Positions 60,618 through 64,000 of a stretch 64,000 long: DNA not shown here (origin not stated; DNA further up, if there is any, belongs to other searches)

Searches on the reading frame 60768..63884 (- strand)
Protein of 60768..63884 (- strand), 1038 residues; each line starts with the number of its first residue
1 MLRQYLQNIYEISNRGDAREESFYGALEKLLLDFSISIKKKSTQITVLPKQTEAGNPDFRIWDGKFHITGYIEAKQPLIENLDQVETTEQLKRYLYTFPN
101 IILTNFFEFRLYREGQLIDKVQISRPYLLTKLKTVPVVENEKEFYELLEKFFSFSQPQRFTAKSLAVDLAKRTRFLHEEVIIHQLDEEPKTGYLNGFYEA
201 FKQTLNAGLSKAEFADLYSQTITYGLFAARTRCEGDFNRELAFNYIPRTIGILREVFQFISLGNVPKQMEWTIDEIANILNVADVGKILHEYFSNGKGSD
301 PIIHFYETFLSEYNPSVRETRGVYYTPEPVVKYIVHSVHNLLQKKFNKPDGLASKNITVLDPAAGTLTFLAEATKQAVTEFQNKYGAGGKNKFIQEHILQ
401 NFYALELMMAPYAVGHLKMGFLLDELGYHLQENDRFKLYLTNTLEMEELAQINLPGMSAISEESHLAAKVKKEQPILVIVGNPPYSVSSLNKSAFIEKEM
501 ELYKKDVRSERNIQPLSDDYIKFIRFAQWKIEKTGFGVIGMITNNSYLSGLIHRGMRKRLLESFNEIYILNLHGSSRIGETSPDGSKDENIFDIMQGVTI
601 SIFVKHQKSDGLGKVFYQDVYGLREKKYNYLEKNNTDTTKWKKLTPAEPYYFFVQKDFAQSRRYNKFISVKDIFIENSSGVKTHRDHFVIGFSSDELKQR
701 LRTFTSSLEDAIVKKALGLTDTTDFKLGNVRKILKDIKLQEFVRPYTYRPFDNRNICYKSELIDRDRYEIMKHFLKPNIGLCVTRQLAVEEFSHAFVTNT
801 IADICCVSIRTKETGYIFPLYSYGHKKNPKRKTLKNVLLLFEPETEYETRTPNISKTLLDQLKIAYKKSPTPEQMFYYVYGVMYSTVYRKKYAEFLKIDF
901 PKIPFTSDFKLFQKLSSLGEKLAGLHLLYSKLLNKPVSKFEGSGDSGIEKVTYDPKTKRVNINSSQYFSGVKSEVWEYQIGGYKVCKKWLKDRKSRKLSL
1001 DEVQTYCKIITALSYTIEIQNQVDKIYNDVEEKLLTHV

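Call 91: search_protein_families(library=pfam, proteins=[window:60768-63884:-], max_evalue=0.00001)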
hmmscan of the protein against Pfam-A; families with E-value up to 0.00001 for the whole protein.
window:60768-63884:- (1038 aa): 4 families
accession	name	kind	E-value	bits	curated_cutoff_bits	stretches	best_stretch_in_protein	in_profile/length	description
PF18135.7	Type_ISP_C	-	2.5e-90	303.4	25.9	1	672-1019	1-339/342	Type ISP C-terminal specificity domain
PF02384.22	N6_Mtase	-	7.1e-12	45.7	20.4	1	301-562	5-203/311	N-6 DNA Methylase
PF07669.17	Eco57I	-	5.2e-08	33.6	25.3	1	469-574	67-166/171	Eco57I restriction-modification methylase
PF20473.4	MmeI_Mtase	-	3e-06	27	27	1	355-550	19-205/259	MmeI, DNA-methyltransferase domain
